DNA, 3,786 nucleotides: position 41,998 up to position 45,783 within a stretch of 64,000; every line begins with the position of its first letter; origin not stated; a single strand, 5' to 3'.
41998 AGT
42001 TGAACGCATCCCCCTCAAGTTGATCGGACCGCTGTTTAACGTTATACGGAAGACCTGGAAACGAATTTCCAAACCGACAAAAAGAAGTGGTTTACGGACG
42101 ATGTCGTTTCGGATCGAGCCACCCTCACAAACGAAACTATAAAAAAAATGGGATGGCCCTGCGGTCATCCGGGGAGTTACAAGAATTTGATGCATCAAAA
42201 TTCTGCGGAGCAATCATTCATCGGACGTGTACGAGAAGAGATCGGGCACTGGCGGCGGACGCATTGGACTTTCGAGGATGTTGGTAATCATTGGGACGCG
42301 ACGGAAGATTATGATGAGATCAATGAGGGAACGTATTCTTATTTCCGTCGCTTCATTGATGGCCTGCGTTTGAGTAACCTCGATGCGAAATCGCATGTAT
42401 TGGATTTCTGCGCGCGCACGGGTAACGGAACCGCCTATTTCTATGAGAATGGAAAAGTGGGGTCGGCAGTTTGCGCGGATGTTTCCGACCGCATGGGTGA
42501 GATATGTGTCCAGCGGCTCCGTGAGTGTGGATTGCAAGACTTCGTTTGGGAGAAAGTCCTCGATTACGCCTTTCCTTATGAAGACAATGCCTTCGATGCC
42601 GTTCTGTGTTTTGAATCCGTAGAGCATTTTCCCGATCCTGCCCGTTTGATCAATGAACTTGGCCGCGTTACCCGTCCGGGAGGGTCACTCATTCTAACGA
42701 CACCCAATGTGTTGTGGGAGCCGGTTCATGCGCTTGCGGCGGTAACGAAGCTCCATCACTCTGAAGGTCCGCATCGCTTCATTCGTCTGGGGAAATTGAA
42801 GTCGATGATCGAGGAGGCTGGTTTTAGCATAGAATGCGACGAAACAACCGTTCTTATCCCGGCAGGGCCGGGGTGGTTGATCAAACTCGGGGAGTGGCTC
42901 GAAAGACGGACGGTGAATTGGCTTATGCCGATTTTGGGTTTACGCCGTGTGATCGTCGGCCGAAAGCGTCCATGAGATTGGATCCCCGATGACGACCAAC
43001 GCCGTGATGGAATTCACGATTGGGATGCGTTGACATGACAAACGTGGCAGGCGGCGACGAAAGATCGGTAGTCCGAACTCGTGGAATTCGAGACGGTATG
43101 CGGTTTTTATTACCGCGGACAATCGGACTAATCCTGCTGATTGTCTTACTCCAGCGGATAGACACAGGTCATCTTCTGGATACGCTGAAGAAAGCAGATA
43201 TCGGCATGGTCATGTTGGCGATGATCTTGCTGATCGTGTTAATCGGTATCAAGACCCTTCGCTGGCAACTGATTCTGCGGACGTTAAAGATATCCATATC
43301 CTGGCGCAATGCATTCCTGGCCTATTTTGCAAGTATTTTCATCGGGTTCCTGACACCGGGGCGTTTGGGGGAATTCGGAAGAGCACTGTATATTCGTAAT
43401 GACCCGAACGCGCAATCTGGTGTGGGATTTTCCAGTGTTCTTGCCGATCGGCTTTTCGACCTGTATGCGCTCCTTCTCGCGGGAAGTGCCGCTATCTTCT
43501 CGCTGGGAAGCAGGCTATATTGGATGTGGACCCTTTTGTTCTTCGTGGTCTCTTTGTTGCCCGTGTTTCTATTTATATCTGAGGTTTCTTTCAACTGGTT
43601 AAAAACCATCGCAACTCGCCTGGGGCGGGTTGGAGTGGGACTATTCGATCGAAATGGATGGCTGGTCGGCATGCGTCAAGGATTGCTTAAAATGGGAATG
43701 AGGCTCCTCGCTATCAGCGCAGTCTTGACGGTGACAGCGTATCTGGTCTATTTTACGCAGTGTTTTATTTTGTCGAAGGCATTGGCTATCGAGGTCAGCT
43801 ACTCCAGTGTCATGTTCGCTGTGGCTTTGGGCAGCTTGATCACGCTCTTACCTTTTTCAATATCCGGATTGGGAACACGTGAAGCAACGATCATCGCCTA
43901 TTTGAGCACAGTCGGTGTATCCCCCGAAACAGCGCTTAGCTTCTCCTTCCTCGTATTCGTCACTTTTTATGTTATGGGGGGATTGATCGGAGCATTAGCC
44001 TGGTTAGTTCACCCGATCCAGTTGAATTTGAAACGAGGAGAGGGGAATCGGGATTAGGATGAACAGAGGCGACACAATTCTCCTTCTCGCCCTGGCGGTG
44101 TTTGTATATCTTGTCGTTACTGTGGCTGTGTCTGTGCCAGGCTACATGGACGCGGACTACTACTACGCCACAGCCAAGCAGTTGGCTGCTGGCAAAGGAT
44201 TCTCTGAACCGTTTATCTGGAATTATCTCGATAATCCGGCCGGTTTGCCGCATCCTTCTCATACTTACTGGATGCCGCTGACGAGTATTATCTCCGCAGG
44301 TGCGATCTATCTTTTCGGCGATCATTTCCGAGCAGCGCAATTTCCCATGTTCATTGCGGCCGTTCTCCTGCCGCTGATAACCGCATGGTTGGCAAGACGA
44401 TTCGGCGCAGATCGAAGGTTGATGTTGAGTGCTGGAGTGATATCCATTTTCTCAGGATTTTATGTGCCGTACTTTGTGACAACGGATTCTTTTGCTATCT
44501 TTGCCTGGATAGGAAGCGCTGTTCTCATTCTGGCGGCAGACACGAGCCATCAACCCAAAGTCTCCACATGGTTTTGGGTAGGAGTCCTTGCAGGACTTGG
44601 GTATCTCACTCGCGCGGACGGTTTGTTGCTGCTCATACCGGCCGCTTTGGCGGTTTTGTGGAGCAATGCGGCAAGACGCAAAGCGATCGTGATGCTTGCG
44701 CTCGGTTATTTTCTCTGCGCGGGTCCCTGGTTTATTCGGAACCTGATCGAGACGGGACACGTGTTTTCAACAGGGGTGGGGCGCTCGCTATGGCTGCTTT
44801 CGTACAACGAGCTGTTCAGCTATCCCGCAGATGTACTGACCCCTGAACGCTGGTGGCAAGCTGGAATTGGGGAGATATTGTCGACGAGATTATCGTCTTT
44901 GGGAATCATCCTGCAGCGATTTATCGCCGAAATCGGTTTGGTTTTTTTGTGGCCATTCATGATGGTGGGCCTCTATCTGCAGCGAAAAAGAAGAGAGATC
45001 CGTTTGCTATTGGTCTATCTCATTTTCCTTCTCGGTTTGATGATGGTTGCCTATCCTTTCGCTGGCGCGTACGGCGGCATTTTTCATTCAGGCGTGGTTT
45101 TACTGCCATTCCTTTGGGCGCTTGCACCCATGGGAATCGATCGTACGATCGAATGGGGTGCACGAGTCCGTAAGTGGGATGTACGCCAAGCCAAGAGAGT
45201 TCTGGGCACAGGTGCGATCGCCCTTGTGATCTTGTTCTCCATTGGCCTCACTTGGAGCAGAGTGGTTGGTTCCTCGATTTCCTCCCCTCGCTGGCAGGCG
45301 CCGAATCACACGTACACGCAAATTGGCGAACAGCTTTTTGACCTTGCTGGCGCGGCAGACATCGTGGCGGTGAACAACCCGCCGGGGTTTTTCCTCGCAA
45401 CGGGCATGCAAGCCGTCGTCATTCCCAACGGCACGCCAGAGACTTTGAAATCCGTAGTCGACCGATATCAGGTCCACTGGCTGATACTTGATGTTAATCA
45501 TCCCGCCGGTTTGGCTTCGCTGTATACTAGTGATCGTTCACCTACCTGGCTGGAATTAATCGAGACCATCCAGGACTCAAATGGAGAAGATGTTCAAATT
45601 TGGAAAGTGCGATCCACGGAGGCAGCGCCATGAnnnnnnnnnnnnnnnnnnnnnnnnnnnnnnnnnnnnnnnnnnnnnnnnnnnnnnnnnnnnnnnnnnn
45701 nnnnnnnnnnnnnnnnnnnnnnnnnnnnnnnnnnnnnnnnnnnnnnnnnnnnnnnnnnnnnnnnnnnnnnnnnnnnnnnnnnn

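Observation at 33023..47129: Ten-gene co-directional string: one polyprenyl-P-sugar synthase and flippase-like protein wired to six GT-C-type enzymes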

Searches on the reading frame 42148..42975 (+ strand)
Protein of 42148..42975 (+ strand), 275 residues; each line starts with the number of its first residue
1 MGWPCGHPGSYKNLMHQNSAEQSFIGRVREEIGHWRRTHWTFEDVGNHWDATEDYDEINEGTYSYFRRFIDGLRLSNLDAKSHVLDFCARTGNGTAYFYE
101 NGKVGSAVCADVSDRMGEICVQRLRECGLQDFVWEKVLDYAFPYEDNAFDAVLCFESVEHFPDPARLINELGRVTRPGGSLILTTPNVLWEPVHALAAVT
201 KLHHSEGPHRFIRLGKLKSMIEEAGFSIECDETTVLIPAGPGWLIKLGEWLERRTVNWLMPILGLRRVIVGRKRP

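Call 4: search_protein_families(library=pfam, proteins=[window:42148-42975:+], max_evalue=0.1)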
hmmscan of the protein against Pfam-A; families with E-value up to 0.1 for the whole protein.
window:42148-42975:+ (275 aa): 7 families
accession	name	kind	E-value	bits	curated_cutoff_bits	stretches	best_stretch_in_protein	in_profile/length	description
PF13489.12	Methyltransf_23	-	1.5e-16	61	27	1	73-229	14-162/164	Methyltransferase domain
PF08241.18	Methyltransf_11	-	4.9e-16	59.6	21.2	1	85-183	1-95/95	Methyltransferase domain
PF13649.12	Methyltransf_25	-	2.1e-13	51.2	27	1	84-179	1-97/97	Methyltransferase domain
PF01209.24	Ubie_methyltran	-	4.6e-11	42.9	20.1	1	41-182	12-150/233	ubiE/COQ5 methyltransferase family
PF08242.18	Methyltransf_12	-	9.7e-11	42.7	30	1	85-181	1-98/98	Methyltransferase domain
PF13847.12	Methyltransf_31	-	8.8e-09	35.6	27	1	80-194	3-120/145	Methyltransferase domain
PF03141.22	Methyltransf_29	-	0.089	11.8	23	1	141-189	174-223/506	Putative S-adenosyl-L-methionine-dependent methyltransferase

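Call 7: search_protein_families(library=ncbifam, proteins=[window:42148-42975:+], max_evalue=0.1)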
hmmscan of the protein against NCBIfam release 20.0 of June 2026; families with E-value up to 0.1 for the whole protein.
window:42148-42975:+ (275 aa): 28 families (the best 25 are shown)
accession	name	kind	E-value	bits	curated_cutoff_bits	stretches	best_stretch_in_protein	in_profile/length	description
NF041675.1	sarc_dimgly_tmase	equivalog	4.8e-13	49.7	550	1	60-186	44-172/278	sarcosine/dimethylglycine N-methyltransferase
NF001241.0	PRK00216.1-2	equivalog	4.8e-11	42.7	327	1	42-184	17-148/231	demethylmenaquinone methyltransferase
TIGR02752.1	MenG_heptapren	equivalog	6.1e-11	42.3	419.85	1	37-182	6-148/231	demethylmenaquinone methyltransferase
NF001240.0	PRK00216.1-1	equivalog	8.7e-11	41.3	378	1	42-184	29-169/251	bifunctional demethylmenaquinone methyltransferase/2-methoxy-6-polyprenyl-1,4-benzoquinol methylase UbiE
NF001243.0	PRK00216.1-4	equivalog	2.4e-10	40.2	235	1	37-182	8-150/237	demethylmenaquinone methyltransferase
TIGR01934.1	MenG_MenH_UbiE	subfamily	2.7e-10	40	158.35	1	61-183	22-141/223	ubiquinone/menaquinone biosynthesis methyltransferase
NF045667.1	MTase_DVU1556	equivalog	1.3e-09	37.8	155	1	72-232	14-166/213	DVU_1556 family methyltransferase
NF045825.1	FAmtase_mtf2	equivalog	1.3e-09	37.7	400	1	82-184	60-159/248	fatty-acid O-methyltransferase Mtf2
NF045823.1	PthPhpthDimycoMt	equivalog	1.4e-09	37.5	300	1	83-183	69-166/256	phthiotriol/phenolphthiotriol dimycocerosates methyltransferase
TIGR01983.1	UbiG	equivalog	6.5e-08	32.2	102.95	1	118-189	85-157/228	bifunctional 2-polyprenyl-6-hydroxyphenol methylase/3-demethylubiquinol 3-O-methyltransferase UbiG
NF001244.0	PRK00216.1-5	equivalog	1.2e-07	31.3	216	1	74-182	42-152/236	bifunctional demethylmenaquinone methyltransferase/2-methoxy-6-polyprenyl-1,4-benzoquinol methylase UbiE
TIGR02072.1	BioC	equivalog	2.4e-07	30.8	184.95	1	73-234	27-180/244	malonyl-ACP O-methyltransferase BioC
NF052510.1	methyltran_MpqE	exception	6.1e-06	25.8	335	1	76-182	42-150/234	methyl-plastoquinone biosynthesis methyltransferase MpqE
TIGR04074.1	bacter_Hen1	equivalog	6.6e-06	24.9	340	1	75-211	278-417/462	3' terminal RNA ribose 2'-O-methyltransferase Hen1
NF041536.1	ArsM_DUF2284_UU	exception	7.2e-06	24.6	575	1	75-184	71-181/459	arsenite methyltransferase/DUF2284 domain selenoprotein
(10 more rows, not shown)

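Call 64: search_solved_structures(query=window:42148-42975:+, max_evalue=0.00001)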
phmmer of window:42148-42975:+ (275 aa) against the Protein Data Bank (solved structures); distinct sequences matched with E-value up to 0.00001: 13.
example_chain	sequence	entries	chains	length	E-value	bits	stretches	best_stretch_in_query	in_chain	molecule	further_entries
8zc8_A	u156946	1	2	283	6.1e-11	45.5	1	48-185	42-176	MitM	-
21zq_A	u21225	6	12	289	6.4e-11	45.5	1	48-185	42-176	MitM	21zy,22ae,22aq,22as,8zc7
3bus_A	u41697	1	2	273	1.7e-08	37.5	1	141-196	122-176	Methyltransferase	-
6uv6_A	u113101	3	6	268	7.2e-08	35.5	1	102-263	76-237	D-glucose O-methyltransferase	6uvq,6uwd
6uak_A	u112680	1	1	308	3.2e-07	33.3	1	84-183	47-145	SAM dependent methyltransferase LahSB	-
1xxl_A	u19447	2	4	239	8.7e-07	31.9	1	77-192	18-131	YcgJ protein | ycgJ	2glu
1vl5_A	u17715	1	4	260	9.1e-07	31.8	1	80-229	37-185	unknown conserved protein BH2331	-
5gm1_A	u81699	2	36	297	2.1e-06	30.6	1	75-226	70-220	O-methylransferase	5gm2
4kdc_A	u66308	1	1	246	3.1e-06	30.1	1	119-187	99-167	3-demethylubiquinone-9 3-methyltransferase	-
4kdr_A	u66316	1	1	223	3.7e-06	29.9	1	119-187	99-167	3-demethylubiquinone-9 3-methyltransferase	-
5dpm_A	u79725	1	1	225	3.7e-06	29.9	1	119-187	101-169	Ubiquinone biosynthesis O-methyltransferase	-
4pne_A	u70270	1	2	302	4.2e-06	29.7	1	111-184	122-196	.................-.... protein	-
2gs9_A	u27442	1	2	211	6.9e-06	29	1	91-187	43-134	Hypothetical protein TT1324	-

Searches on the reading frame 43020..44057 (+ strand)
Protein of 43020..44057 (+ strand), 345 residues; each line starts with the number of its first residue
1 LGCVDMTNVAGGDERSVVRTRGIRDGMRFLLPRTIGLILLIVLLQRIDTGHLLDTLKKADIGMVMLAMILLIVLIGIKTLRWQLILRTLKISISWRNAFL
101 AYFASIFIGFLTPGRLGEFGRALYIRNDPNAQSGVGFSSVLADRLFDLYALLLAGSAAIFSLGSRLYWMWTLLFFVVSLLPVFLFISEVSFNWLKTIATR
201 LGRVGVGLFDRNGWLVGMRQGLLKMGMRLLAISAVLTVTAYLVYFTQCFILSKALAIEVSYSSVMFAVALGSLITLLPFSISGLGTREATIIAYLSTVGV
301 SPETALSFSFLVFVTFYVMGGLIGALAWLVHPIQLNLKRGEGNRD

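Call 4: search_protein_families(library=pfam, proteins=[window:43020-44057:+], max_evalue=0.1)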
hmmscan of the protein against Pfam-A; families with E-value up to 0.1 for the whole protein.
window:43020-44057:+ (345 aa): 1 family
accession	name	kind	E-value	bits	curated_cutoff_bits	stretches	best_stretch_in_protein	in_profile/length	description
PF03706.18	LPG_synthase_TM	-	5.1e-43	148.1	33.4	1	35-324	7-302/302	Lysylphosphatidylglycerol synthase TM region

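Call 7: search_protein_families(library=ncbifam, proteins=[window:43020-44057:+], max_evalue=0.1)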
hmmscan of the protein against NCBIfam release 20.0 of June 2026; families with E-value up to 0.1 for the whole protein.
window:43020-44057:+ (345 aa): 3 families
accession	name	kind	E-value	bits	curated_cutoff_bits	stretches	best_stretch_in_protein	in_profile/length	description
TIGR00374.1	TIGR00374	subfamily_domain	2.6e-26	92.8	43.2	1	35-331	3-313/323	flippase-like domain-containing protein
NF033480.1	bifunc_MprF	equivalog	0.0023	16.3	600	1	35-331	15-297/841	bifunctional lysylphosphatidylglycerol flippase/synthetase MprF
TIGR03476.1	HpnL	subfamily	0.015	14.7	195.65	1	33-89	9-64/318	putative membrane protein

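Call 65: search_solved_structures(query=window:43020-44057:+, max_evalue=1)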
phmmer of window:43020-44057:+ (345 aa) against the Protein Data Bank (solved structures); distinct sequences matched with E-value up to 1: 0.

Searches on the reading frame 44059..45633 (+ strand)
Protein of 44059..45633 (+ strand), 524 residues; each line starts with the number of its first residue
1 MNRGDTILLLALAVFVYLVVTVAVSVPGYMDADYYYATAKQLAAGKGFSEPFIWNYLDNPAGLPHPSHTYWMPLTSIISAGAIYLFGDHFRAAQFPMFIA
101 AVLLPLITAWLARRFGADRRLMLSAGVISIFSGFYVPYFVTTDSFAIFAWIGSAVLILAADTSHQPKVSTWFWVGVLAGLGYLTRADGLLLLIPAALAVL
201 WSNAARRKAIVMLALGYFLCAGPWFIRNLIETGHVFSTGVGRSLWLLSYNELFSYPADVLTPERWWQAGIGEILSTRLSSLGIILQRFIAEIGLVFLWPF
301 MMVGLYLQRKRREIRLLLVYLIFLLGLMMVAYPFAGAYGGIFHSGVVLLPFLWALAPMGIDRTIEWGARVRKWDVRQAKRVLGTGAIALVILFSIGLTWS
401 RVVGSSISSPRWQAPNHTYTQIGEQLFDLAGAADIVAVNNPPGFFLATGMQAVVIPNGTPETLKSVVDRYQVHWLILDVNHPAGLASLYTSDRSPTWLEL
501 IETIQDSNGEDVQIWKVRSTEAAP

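Call 4: search_protein_families(library=pfam, proteins=[window:44059-45633:+], max_evalue=0.1)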
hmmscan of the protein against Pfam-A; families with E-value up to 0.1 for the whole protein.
window:44059-45633:+ (524 aa): 1 family
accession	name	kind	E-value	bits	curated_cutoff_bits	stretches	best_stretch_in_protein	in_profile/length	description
PF13231.12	PMT_2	-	5.5e-11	43.4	26.1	1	73-220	4-153/160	Dolichyl-phosphate-mannose-protein mannosyltransferase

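Call 7: search_protein_families(library=ncbifam, proteins=[window:44059-45633:+], max_evalue=0.1)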
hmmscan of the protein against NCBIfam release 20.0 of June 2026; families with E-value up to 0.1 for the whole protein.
window:44059-45633:+ (524 aa): 1 family
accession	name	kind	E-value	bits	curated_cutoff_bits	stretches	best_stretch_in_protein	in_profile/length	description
NF047440.1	LA3751_2_3_fam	subfamily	0.00073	18.5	200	1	95-236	103-248/460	LA_3751/LA_3752 family putative glycosyltransferase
